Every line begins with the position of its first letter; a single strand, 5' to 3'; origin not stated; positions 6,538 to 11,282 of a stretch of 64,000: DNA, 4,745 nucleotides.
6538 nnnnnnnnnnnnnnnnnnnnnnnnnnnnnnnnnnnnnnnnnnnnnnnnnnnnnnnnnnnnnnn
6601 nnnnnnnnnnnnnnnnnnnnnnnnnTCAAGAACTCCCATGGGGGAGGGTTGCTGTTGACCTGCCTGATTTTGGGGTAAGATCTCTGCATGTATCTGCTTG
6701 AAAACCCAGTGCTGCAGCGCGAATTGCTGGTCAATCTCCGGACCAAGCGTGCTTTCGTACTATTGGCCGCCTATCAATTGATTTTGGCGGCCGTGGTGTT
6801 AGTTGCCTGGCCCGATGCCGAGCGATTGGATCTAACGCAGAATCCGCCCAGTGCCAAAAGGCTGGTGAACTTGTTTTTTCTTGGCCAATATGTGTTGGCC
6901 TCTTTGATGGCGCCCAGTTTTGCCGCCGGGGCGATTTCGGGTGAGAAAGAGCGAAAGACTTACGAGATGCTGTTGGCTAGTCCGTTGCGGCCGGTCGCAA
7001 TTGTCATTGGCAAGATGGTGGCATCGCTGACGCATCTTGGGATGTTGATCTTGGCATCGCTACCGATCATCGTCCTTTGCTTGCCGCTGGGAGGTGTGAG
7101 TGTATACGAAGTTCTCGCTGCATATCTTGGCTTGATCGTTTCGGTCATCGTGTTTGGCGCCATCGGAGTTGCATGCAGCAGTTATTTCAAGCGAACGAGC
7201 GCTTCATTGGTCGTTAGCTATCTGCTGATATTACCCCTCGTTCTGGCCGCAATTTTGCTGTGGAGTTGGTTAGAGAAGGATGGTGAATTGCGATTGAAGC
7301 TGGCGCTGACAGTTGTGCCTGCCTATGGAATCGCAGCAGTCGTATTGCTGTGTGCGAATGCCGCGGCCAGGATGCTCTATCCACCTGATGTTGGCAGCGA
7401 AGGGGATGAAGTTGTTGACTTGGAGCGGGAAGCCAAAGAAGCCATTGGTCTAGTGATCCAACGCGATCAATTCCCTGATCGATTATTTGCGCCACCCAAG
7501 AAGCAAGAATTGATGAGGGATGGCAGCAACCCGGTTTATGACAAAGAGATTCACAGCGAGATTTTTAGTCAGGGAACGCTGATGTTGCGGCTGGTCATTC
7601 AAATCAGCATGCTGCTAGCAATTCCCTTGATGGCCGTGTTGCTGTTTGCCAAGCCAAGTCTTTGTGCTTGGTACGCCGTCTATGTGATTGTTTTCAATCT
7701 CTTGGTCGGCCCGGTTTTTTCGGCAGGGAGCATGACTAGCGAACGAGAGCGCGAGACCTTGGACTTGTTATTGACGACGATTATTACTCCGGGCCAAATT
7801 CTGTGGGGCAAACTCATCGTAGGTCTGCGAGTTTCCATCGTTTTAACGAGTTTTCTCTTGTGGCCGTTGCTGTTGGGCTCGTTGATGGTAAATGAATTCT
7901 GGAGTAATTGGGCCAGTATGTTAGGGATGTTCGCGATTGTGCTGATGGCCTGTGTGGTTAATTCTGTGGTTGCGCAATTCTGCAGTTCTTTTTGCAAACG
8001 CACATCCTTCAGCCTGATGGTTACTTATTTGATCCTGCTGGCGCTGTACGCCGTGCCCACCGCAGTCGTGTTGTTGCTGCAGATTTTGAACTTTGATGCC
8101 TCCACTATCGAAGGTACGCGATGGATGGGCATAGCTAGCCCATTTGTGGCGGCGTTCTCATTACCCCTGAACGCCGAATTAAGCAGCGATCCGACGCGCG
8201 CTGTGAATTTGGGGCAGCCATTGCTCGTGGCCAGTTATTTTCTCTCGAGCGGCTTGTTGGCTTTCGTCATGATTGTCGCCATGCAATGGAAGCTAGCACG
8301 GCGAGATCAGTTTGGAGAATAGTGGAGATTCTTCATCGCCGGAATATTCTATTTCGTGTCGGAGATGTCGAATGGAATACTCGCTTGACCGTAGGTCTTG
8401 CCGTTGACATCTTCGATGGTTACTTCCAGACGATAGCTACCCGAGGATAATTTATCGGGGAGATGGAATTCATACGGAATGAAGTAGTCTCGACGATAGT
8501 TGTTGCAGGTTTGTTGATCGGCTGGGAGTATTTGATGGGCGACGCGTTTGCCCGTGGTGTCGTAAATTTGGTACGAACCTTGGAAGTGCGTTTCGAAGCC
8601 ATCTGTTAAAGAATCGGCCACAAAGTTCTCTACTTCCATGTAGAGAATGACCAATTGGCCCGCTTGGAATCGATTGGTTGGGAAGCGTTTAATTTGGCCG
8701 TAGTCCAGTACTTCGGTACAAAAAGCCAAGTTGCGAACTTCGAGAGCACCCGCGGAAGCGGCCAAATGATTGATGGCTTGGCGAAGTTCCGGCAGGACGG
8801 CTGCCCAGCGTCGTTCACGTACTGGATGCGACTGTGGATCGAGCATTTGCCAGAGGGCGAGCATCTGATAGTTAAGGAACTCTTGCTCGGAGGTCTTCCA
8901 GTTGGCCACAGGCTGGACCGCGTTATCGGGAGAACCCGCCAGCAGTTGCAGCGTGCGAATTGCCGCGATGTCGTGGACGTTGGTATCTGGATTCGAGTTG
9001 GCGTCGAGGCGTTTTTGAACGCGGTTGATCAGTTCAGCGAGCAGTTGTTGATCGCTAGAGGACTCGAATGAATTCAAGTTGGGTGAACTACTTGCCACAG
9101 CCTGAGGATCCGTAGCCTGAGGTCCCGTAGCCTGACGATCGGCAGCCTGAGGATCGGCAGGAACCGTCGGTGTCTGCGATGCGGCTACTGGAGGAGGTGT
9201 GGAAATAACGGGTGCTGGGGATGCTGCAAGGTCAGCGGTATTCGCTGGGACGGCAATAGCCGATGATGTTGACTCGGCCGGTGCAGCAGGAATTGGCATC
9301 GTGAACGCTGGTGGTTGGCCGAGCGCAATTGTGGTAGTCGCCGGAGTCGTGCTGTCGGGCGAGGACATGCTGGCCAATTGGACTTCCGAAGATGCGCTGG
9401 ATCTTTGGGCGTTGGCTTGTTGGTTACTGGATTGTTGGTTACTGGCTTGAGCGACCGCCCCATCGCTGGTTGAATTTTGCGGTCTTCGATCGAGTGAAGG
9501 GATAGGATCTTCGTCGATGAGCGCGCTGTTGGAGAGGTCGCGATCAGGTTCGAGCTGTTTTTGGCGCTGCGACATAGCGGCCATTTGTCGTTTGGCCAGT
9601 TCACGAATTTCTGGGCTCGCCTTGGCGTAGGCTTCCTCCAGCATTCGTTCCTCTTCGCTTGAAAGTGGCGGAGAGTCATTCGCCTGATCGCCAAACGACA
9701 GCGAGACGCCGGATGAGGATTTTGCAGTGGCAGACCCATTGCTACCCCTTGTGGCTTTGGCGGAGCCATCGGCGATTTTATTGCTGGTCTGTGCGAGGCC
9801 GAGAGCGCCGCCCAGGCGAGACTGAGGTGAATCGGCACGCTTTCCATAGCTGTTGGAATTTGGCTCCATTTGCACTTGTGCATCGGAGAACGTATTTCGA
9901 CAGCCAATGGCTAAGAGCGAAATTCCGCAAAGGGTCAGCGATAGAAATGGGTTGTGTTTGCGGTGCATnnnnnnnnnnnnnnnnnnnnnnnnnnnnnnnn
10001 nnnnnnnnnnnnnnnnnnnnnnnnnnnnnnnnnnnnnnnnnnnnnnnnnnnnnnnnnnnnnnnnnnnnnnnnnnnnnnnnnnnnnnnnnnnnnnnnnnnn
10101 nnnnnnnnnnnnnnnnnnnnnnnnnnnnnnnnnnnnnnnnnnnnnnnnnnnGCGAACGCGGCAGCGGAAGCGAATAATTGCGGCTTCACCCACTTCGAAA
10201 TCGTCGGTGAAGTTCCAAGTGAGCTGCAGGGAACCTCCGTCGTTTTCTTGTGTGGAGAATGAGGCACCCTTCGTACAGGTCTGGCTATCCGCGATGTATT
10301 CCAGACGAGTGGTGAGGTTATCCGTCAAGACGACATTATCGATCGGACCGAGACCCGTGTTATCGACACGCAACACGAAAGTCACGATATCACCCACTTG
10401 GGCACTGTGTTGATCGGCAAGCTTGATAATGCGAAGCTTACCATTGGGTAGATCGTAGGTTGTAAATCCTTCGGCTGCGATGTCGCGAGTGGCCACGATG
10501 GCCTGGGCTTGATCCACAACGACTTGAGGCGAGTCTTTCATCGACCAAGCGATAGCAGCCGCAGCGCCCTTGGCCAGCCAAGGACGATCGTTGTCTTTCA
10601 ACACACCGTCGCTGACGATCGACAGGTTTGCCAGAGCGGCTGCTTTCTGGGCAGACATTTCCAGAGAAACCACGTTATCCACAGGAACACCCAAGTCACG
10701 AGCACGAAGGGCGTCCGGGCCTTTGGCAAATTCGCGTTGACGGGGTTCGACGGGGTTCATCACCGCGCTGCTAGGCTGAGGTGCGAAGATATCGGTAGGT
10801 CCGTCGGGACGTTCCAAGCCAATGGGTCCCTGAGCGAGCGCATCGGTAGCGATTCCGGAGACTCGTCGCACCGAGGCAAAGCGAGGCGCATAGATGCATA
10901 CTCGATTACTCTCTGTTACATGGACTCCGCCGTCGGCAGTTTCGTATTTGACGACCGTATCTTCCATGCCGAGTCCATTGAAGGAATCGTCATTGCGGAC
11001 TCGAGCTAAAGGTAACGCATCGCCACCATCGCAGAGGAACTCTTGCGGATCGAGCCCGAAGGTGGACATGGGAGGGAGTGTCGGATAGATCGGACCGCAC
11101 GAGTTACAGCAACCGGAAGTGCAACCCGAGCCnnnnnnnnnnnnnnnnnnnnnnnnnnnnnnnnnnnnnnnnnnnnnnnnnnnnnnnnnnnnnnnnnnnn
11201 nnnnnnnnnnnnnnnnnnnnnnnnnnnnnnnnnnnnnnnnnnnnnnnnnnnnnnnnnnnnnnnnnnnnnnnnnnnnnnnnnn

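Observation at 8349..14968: Candidate undescribed planctomycete envelope or surface-assembly system: four-gene exported-protein operon plus divergent LolA-like gene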

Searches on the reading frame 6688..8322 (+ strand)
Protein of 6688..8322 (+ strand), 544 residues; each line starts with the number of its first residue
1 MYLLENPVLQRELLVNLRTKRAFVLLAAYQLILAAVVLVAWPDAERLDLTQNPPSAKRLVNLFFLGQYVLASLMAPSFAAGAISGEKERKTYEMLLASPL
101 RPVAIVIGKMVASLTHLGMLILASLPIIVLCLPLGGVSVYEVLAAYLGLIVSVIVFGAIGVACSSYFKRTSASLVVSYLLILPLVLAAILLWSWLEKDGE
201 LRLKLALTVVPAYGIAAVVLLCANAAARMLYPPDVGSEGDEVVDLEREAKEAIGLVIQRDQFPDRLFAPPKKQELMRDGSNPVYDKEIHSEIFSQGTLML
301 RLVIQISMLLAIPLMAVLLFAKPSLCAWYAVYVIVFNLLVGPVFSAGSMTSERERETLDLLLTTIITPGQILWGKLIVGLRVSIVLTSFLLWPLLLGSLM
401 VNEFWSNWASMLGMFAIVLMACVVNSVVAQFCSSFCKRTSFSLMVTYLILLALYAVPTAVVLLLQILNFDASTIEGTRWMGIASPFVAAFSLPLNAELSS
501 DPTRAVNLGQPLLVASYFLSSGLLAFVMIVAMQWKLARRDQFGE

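Call 3: search_protein_families(library=pfam, proteins=[window:6688-8322:+], max_evalue=0.1)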
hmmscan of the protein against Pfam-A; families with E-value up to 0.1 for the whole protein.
window:6688-8322:+ (544 aa): 4 families
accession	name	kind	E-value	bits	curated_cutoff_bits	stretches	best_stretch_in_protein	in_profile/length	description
PF12679.13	ABC2_membrane_2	-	1e-21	77.9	27.2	2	8-190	3-201/283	ABC-2 family transporter protein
PF12698.13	ABC2_membrane_3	-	6.2e-16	58.9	31.6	2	55-213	156-309/347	ABC-2 family transporter protein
PF01061.29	ABC2_membrane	-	6.7e-08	32.7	26.9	1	9-188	7-177/211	ABC-2 type transporter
PF12730.13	ABC2_membrane_4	-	0.0082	16.6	27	1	306-449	19-175/179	ABC-2 family transporter protein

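Call 4: search_protein_families(library=ncbifam, proteins=[window:6688-8322:+], max_evalue=0.1)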
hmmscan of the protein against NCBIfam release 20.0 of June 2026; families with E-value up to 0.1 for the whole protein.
window:6688-8322:+ (544 aa): 3 families
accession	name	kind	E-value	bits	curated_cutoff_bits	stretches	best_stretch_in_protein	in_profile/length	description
TIGR03518.1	ABC_perm_GldF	equivalog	2.2e-14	54.1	288.5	2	8-181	4-175/240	gliding motility-associated ABC transporter permease subunit GldF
NF038293.1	permease_SagH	equivalog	9e-08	31.3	450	2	77-184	194-299/370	SagH family ABC transporter permease subunit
NF041647.1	ABC_perm_CPBP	equivalog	3.1e-05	22.9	435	1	79-114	209-244/636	ABC transporter permease subunit/CPBP intramembrane protease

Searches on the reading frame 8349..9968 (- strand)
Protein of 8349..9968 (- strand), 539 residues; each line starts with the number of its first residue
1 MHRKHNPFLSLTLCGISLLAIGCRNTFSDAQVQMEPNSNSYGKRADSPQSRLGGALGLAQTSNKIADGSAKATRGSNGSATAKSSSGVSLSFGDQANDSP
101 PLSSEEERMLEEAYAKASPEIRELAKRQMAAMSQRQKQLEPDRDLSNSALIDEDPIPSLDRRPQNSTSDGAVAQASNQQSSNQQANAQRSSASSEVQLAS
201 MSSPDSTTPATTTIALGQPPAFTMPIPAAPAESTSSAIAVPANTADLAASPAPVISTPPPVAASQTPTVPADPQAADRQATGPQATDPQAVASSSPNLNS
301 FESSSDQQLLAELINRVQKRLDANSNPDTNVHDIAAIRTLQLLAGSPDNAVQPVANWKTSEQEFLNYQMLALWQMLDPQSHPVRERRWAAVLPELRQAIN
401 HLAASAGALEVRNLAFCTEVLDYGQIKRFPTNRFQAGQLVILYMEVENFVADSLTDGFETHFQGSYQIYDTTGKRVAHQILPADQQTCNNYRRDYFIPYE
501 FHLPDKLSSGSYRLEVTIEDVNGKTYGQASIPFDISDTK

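Call 3: search_protein_families(library=pfam, proteins=[window:8349-9968:-], max_evalue=0.1)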
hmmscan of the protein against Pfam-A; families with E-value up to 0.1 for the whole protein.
window:8349-9968:- (539 aa): 1 family
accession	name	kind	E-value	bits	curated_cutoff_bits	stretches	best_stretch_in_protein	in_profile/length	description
PF19077.6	Big_13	-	0.012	16.5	27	1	483-535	48-100/102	Bacterial Ig-like domain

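Call 4: search_protein_families(library=ncbifam, proteins=[window:8349-9968:-], max_evalue=0.1)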
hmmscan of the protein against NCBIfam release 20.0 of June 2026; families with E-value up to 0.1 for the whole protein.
window:8349-9968:- (539 aa): 0 families

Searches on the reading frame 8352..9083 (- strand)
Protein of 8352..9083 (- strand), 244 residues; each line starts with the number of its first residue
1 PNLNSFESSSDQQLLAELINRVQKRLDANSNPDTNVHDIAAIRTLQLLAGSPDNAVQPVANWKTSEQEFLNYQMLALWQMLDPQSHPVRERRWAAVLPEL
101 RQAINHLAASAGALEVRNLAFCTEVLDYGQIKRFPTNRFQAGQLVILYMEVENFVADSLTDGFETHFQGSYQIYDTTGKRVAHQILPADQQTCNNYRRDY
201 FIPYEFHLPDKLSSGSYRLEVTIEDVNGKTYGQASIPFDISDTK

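Call 81: search_solved_structures(query=window:8352-9083:-, max_evalue=1)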
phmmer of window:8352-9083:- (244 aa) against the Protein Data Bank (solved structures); distinct sequences matched with E-value up to 1: 1.
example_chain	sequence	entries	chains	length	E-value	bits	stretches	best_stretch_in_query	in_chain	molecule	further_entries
3tfm_A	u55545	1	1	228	0.19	14.4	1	3-57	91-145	Myosin X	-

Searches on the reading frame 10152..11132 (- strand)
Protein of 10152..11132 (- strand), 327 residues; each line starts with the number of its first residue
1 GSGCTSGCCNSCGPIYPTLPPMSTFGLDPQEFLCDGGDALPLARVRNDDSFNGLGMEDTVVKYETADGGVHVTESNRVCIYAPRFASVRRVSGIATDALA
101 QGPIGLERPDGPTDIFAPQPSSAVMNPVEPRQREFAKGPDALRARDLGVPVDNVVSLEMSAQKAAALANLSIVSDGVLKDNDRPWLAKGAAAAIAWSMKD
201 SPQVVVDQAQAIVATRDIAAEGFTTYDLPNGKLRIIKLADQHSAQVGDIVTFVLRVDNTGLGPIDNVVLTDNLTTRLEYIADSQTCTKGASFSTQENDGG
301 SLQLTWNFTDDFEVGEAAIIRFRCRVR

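Call 46: search_solved_structures(query=A5, max_evalue=1, show_alignments=1)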
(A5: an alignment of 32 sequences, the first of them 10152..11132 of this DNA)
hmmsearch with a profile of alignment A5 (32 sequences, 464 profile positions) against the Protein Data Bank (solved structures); distinct sequences matched with E-value up to 1: 1.
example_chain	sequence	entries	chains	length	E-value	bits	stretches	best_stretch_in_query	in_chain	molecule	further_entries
9ifr_A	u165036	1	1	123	0.018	17.9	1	367-421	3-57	OmpA-like domain-containing protein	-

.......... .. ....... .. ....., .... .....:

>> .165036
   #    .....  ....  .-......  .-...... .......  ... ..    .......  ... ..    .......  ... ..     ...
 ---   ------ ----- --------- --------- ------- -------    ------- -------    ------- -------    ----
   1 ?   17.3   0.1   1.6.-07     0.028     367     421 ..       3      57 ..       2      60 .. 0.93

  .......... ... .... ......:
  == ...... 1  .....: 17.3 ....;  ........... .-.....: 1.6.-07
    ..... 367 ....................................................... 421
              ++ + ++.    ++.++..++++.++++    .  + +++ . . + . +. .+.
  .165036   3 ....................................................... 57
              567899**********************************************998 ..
